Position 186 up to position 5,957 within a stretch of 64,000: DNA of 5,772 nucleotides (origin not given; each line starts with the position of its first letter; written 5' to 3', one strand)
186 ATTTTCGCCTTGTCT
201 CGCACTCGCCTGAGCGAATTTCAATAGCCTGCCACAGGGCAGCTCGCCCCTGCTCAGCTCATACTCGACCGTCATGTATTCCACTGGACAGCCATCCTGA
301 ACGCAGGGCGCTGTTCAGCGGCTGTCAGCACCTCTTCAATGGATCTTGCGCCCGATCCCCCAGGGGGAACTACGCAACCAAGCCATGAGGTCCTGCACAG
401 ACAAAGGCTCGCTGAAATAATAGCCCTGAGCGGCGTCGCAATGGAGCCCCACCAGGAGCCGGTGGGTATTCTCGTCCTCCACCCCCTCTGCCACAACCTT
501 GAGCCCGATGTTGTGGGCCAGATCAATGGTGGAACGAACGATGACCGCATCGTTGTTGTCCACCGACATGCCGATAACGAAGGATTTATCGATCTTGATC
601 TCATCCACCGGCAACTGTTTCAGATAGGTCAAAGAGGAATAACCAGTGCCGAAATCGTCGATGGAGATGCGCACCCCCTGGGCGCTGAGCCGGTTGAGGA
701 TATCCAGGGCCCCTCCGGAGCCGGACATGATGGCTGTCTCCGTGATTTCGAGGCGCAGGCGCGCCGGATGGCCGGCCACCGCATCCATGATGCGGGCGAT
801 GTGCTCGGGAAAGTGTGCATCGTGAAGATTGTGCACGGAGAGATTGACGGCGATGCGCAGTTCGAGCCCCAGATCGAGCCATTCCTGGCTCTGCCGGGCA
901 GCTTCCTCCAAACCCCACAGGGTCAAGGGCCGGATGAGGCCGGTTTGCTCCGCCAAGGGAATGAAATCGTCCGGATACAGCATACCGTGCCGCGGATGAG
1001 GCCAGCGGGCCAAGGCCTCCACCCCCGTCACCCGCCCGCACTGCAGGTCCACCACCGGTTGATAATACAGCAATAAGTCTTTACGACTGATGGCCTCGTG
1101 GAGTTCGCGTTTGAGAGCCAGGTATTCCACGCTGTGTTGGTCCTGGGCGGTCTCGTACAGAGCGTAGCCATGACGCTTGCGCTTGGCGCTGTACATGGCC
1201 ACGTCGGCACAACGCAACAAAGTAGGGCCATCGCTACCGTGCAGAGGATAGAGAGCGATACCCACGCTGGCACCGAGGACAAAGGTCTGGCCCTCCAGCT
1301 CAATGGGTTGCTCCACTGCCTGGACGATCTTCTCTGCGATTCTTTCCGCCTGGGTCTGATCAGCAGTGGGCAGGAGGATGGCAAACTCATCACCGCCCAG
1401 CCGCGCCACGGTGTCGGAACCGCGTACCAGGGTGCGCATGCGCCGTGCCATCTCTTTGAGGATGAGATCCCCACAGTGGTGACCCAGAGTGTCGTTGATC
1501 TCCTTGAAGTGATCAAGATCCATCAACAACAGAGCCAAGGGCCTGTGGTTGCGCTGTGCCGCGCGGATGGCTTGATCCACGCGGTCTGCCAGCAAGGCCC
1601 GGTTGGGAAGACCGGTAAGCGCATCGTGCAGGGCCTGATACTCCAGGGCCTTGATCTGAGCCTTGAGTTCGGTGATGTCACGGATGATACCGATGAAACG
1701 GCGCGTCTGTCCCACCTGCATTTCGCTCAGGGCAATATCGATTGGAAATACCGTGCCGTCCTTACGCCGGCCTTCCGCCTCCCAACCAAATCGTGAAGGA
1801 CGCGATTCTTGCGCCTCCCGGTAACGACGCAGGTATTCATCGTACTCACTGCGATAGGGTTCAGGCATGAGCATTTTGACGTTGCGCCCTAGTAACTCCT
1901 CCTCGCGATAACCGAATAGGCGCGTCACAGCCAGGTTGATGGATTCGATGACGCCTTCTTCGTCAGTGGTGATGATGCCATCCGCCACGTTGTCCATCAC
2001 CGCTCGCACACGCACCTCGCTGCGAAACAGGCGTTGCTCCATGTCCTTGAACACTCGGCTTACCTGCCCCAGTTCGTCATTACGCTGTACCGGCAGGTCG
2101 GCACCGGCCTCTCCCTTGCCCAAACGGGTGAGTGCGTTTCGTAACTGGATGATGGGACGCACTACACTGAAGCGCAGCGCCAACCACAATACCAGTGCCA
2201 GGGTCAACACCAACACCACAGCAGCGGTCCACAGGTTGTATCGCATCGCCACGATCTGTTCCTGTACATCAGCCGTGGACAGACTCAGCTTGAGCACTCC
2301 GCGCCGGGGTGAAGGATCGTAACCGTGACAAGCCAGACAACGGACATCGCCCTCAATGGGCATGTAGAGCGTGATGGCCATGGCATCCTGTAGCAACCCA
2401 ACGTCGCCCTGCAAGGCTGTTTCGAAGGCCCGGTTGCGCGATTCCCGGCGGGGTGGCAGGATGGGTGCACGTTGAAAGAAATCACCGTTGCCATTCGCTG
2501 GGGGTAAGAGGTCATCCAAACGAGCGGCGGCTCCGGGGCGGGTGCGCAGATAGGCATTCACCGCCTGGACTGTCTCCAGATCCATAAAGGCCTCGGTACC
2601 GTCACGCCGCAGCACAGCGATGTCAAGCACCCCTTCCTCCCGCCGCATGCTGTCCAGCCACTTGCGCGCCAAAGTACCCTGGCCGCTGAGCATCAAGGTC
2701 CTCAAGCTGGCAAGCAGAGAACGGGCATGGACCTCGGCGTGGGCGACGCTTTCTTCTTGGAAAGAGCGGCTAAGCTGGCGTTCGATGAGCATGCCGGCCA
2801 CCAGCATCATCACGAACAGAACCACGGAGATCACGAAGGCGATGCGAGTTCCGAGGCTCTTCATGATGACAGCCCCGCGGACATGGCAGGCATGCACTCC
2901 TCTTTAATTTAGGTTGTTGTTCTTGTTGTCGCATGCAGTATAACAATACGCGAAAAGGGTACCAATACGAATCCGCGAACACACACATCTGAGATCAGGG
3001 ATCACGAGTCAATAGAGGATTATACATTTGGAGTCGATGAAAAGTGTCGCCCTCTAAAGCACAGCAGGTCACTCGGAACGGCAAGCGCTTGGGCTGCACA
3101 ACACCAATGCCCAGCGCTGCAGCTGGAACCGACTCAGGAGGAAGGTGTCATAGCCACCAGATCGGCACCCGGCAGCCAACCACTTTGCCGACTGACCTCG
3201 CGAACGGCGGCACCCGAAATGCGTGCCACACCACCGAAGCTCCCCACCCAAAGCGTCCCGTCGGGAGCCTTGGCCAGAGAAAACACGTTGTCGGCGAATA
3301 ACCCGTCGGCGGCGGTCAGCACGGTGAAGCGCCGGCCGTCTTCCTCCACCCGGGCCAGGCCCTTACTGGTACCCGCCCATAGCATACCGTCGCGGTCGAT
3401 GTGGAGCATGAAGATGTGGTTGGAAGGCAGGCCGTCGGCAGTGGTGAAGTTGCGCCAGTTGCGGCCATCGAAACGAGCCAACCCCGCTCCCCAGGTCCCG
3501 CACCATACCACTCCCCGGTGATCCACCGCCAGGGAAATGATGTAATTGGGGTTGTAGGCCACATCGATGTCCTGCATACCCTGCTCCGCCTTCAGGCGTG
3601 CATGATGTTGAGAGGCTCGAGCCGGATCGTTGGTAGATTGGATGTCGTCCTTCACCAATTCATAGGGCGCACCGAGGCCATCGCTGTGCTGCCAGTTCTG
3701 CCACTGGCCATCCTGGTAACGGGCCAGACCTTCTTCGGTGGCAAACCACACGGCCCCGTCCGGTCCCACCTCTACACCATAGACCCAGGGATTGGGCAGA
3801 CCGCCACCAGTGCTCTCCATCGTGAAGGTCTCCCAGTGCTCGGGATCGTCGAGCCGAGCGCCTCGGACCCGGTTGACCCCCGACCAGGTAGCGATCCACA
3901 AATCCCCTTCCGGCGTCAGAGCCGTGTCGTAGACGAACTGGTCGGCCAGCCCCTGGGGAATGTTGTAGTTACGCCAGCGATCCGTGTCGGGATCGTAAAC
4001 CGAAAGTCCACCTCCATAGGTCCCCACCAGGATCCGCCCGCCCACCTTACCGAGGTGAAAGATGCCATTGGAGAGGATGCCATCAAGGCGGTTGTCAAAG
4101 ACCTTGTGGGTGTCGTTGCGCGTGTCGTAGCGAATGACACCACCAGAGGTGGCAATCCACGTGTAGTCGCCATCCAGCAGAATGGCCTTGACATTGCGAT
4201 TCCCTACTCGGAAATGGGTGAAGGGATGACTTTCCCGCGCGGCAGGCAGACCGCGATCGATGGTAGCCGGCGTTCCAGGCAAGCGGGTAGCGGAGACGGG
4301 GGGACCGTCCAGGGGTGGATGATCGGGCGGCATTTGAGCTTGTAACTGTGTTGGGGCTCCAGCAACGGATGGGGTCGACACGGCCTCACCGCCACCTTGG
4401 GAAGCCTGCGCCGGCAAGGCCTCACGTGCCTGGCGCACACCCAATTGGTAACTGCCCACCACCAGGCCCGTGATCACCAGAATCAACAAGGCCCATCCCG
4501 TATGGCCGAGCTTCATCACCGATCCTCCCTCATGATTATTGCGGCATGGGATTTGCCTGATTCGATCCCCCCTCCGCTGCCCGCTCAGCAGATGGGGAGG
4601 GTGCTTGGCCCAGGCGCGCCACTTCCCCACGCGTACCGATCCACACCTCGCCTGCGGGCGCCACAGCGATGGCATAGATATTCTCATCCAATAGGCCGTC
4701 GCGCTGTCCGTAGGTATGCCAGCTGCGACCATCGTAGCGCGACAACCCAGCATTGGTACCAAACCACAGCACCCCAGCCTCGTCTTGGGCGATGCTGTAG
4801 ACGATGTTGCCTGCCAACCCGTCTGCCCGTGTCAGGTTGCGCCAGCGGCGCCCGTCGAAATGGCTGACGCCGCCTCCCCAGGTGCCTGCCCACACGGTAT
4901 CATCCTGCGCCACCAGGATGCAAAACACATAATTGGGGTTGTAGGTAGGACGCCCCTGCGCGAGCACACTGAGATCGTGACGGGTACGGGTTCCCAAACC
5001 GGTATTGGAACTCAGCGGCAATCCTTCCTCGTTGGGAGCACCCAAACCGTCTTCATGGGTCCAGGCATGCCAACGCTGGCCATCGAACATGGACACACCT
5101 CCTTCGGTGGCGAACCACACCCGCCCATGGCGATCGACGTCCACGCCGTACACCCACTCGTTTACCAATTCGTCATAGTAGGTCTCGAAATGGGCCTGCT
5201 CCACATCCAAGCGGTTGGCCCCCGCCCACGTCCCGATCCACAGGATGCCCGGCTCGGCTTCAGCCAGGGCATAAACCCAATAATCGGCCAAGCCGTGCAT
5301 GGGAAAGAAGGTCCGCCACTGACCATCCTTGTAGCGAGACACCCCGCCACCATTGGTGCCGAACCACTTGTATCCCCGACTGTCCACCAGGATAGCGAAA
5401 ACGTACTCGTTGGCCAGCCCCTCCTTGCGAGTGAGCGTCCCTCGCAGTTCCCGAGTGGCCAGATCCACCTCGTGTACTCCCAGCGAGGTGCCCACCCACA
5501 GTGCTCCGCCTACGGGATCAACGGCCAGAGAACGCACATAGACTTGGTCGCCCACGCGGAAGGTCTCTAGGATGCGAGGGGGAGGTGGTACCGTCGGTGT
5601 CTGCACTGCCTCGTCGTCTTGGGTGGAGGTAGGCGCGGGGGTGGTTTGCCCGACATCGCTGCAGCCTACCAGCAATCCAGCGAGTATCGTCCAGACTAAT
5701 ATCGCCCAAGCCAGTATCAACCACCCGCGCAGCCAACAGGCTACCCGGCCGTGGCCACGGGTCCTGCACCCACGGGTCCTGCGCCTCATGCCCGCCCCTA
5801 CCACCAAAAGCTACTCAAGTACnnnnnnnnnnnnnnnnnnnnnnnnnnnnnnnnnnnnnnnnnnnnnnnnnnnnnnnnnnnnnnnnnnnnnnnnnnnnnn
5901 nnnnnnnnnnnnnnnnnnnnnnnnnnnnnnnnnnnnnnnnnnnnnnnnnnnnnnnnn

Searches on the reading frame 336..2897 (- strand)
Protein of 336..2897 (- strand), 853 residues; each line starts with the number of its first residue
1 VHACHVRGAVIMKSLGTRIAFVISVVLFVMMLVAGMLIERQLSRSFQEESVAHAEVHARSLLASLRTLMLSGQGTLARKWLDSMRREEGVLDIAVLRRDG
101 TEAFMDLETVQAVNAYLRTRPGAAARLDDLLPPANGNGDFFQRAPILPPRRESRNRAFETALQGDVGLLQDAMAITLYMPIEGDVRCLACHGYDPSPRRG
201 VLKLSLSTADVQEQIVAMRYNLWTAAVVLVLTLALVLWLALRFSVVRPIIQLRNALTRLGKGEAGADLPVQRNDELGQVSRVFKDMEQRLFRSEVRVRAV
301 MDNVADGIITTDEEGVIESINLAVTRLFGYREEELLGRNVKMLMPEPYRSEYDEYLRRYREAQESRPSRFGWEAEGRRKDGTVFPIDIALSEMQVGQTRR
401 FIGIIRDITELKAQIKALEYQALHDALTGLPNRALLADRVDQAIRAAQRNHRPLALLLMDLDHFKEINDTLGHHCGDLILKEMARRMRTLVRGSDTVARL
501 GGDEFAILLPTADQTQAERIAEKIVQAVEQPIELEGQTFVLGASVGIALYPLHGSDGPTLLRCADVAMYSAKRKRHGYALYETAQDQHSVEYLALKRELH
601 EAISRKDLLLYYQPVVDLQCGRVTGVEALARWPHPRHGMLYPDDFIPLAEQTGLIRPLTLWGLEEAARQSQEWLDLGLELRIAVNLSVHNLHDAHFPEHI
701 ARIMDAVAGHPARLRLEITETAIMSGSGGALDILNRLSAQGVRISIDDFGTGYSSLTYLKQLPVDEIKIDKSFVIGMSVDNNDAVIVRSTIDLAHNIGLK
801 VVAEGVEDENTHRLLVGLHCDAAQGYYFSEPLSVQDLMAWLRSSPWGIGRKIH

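Call 67: search_protein_families(library=pfam, proteins=[window:336-2897:-], max_evalue=0.0001)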
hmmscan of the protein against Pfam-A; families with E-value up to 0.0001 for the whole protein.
window:336-2897:- (853 aa): 8 families
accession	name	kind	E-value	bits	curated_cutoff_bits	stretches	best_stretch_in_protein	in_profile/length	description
PF00563.25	EAL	-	4.3e-75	252.6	31.3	1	597-831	2-236/236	EAL domain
PF00990.26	GGDEF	-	8e-50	169.2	23.8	1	422-575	1-158/161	Diguanylate cyclase, GGDEF domain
PF00989.32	PAS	-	2.9e-17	63.1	22.6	1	297-408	3-113/113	PAS fold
PF13426.13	PAS_9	-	1.3e-13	51.5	27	1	306-410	2-103/103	PAS domain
PF24820.1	Diguanyl_cycl_sensor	-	3.2e-10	40.3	28.1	1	301-407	2-109/109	Diguanylate cyclase-like sensor domain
PF08448.16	PAS_4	-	1.5e-09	38.5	23.1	1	302-412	2-109/110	PAS fold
PF13188.13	PAS_8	-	2.9e-07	30.6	21.8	1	296-351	2-54/65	PAS domain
PF00672.30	HAMP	-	9.7e-07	29.5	25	1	244-286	5-47/53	HAMP domain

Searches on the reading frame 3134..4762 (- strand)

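Call 67: search_protein_families(library=pfam, proteins=[window:3134-4762:-], max_evalue=0.0001)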
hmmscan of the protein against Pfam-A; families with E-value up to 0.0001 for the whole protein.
window:3134-4762:- (542 aa): 2 families
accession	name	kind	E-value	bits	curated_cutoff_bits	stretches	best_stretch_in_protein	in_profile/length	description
PF07494.17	Reg_prop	-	1.7e-22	77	20.4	0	444-466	1-23/24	Two component regulator propeller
PF24684.1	Vgb_lyase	-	7.5e-05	22.1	50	0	265-345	215-285/290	Virginiamycin B lyase family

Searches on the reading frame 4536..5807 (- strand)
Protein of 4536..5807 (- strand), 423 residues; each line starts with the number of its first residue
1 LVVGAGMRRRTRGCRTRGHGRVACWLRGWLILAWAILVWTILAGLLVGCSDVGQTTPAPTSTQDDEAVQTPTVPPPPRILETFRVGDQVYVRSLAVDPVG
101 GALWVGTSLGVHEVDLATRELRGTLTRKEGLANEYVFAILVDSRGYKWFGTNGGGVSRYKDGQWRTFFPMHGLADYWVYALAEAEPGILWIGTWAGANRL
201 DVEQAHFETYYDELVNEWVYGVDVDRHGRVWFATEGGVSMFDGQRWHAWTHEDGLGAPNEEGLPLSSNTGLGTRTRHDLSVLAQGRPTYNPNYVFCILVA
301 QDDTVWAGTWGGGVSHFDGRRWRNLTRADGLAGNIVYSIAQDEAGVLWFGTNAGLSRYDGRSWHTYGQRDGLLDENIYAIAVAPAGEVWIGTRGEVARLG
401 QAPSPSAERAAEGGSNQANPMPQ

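Call 67: search_protein_families(library=pfam, proteins=[window:4536-5807:-], max_evalue=0.0001)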
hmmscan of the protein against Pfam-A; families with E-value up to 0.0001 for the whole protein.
window:4536-5807:- (423 aa): 1 family
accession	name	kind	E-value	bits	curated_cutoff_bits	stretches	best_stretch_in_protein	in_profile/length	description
PF07494.17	Reg_prop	-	1.2e-29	99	20.4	1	330-352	1-23/24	Two component regulator propeller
